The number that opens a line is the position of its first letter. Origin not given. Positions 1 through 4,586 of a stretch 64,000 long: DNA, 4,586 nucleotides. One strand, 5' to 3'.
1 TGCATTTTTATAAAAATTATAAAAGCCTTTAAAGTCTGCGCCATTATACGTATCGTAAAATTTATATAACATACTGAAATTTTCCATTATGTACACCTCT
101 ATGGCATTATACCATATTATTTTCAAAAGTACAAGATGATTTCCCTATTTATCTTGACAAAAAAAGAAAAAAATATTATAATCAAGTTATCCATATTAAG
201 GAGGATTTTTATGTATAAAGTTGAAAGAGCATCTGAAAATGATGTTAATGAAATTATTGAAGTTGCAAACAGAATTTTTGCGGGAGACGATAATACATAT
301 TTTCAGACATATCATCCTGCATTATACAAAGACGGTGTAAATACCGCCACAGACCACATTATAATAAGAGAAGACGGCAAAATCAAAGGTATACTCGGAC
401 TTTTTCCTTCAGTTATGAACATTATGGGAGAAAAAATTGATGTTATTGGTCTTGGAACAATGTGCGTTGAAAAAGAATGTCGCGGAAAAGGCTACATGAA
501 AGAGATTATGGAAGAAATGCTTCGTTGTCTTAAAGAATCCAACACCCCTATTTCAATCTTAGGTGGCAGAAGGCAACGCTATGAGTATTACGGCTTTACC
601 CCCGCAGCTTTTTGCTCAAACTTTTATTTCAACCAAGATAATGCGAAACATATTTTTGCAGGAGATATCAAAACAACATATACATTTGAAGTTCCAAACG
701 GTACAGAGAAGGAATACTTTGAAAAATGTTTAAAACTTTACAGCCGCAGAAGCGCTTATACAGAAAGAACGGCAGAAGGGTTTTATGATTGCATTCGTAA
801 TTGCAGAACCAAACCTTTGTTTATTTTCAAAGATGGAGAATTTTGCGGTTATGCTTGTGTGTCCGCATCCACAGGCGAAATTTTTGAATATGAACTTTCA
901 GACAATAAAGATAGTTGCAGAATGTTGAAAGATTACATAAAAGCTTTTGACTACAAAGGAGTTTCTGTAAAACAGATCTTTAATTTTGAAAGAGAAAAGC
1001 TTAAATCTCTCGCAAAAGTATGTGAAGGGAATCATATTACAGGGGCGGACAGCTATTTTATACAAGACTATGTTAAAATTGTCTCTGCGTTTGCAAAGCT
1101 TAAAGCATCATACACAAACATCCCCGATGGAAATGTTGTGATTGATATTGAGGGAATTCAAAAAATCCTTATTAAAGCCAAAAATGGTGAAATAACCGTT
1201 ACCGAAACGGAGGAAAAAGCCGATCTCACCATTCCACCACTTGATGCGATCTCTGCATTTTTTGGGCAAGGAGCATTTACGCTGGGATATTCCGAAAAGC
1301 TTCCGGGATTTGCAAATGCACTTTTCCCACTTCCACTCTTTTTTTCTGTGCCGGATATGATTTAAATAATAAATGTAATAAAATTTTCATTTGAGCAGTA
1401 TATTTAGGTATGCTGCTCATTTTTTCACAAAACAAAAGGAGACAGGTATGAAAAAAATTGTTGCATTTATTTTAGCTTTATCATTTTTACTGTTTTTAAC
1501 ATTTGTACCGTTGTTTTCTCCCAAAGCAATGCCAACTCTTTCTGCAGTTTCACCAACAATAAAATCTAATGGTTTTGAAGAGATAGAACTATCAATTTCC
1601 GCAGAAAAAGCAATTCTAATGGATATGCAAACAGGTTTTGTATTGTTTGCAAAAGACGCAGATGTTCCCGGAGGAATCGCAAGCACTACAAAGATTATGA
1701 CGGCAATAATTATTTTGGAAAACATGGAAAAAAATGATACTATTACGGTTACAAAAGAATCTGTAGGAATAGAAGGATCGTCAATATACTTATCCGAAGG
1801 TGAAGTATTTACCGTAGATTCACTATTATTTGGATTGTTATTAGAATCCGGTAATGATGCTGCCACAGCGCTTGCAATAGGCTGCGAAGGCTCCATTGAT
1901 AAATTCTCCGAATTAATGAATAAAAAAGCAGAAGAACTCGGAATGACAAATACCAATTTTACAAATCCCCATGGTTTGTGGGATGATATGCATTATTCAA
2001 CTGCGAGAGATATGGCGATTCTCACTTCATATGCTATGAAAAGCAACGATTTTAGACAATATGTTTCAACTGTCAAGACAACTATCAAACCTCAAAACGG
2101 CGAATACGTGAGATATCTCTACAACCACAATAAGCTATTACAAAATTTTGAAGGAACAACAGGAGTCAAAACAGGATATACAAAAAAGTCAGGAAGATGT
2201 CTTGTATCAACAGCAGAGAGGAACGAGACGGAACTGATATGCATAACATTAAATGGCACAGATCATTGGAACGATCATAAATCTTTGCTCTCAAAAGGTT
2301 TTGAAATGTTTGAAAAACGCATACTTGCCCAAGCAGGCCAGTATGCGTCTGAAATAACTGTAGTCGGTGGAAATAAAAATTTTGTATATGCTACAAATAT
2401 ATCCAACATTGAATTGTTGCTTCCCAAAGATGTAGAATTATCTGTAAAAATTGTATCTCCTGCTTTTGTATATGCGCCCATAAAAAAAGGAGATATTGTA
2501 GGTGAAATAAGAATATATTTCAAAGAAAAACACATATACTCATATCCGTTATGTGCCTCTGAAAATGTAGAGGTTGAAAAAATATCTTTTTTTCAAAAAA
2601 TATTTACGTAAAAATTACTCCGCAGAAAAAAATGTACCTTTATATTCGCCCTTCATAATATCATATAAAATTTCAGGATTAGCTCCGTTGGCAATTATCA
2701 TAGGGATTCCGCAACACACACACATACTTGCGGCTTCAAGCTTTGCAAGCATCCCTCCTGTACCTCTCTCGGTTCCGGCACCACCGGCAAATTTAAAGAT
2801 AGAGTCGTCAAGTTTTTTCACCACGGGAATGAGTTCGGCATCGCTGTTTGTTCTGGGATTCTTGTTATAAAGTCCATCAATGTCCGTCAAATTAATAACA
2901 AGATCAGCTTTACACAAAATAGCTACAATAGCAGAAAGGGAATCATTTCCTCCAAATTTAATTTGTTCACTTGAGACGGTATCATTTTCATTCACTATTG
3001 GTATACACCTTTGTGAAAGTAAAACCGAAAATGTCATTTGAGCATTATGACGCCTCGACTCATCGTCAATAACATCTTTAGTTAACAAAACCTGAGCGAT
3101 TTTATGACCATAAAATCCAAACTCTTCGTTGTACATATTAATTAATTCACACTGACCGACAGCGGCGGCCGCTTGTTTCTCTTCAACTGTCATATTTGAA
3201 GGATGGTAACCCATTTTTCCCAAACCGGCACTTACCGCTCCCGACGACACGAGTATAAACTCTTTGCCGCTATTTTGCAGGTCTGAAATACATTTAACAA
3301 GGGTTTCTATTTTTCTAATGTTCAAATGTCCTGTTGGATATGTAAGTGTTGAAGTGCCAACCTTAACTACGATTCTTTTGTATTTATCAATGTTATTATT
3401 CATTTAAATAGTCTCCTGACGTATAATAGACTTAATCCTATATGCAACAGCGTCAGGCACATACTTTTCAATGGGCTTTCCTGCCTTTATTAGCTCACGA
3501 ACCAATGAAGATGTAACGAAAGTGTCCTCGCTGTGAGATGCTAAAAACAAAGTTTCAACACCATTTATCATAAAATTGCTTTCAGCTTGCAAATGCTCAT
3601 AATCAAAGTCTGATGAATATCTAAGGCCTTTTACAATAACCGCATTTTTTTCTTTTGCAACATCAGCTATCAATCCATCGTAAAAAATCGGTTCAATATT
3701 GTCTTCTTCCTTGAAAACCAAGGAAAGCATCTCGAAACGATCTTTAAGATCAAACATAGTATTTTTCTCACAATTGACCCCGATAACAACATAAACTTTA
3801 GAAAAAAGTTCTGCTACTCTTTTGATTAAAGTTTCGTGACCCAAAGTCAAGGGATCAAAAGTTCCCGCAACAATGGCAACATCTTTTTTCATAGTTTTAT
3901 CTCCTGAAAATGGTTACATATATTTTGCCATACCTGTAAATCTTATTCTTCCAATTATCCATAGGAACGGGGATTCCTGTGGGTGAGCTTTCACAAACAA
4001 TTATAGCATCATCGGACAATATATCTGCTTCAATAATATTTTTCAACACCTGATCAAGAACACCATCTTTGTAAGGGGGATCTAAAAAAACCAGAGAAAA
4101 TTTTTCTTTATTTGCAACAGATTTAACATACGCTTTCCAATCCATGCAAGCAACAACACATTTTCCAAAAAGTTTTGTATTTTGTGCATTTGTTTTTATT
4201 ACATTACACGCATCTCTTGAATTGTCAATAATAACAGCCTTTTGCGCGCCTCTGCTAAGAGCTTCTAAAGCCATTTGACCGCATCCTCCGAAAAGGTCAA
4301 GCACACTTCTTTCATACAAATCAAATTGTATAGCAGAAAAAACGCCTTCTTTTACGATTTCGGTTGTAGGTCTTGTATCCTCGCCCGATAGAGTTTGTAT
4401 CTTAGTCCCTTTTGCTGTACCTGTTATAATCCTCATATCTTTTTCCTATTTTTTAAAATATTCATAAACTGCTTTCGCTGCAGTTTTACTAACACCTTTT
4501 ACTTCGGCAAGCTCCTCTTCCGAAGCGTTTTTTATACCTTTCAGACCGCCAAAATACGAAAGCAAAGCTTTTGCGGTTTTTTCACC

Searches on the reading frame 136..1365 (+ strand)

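Call 70: search_protein_families(library=pfam, proteins=[window:136-1365:+], max_evalue=0.000001)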
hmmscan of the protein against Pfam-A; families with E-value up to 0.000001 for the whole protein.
window:136-1365:+ (409 aa): 2 families
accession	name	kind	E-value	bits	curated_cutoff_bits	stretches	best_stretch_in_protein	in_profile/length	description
PF13527.13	Acetyltransf_9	-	4.7e-19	69.1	25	1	29-156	2-126/127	Acetyltransferase (GNAT) domain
PF00583.31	Acetyltransf_1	-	7.9e-07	29.8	20.7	0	48-135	12-91/116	Acetyltransferase (GNAT) family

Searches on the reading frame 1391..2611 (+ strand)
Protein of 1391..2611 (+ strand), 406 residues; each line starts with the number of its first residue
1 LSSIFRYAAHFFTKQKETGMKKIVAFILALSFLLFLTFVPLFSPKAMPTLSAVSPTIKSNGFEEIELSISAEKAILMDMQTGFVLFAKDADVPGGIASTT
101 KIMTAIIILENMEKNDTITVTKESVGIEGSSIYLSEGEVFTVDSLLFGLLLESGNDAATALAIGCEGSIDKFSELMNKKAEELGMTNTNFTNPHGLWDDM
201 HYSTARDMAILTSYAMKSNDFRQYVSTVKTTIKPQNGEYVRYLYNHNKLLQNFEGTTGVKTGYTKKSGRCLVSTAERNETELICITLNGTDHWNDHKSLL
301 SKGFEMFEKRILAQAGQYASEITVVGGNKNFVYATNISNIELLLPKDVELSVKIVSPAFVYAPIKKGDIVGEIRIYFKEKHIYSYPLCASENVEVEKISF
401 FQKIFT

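Call 70: search_protein_families(library=pfam, proteins=[window:1391-2611:+], max_evalue=0.000001)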
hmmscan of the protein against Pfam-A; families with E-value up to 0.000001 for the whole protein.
window:1391-2611:+ (406 aa): 2 families
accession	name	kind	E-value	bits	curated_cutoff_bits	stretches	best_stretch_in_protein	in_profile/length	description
PF00768.25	Peptidase_S11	-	2.1e-60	204.6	27.6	1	66-289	7-237/239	D-alanyl-D-alanine carboxypeptidase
PF07943.18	PBP5_C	-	2.4e-11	44.1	21.2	1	307-394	1-90/91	Penicillin-binding protein 5, C-terminal domain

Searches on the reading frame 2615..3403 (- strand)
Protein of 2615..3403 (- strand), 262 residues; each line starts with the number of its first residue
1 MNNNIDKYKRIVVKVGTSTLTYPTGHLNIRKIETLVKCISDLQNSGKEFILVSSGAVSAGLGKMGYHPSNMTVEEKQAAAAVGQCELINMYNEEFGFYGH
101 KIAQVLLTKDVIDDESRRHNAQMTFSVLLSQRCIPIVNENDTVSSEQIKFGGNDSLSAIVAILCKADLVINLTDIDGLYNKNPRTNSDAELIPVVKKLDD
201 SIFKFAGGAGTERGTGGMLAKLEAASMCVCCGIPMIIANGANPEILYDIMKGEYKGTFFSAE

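Call 70: search_protein_families(library=pfam, proteins=[window:2615-3403:-], max_evalue=0.000001)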
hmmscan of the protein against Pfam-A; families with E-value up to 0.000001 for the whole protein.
window:2615-3403:- (262 aa): 1 family
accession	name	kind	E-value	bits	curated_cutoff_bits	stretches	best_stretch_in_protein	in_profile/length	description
PF00696.33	AA_kinase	-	8.3e-41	140.7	24.9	1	9-239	1-234/234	Amino acid kinase family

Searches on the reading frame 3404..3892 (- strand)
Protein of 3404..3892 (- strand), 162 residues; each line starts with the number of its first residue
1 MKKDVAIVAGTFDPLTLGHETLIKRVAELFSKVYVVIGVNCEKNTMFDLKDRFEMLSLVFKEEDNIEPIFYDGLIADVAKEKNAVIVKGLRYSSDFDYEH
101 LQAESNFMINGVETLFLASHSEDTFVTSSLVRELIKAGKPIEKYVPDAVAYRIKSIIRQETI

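Call 70: search_protein_families(library=pfam, proteins=[window:3404-3892:-], max_evalue=0.000001)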
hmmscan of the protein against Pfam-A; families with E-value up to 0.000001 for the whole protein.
window:3404-3892:- (162 aa): 1 family
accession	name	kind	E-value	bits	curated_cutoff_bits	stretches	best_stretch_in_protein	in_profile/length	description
PF01467.32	CTP_transf_like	-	3.7e-18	66.4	21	1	8-133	2-132/133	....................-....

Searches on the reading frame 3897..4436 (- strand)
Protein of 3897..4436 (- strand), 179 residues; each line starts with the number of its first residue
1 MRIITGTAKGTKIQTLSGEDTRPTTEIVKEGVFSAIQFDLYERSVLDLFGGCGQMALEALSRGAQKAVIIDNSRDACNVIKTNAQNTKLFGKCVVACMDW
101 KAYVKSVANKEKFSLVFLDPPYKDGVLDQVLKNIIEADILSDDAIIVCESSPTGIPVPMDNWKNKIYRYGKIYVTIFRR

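Call 70: search_protein_families(library=pfam, proteins=[window:3897-4436:-], max_evalue=0.000001)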
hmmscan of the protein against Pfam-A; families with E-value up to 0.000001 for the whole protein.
window:3897-4436:- (179 aa): 1 family
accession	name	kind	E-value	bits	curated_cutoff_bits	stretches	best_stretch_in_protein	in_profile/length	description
PF03602.21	Cons_hypoth95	-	3.8e-46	157.5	24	1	1-177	1-181/182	Conserved hypothetical protein 95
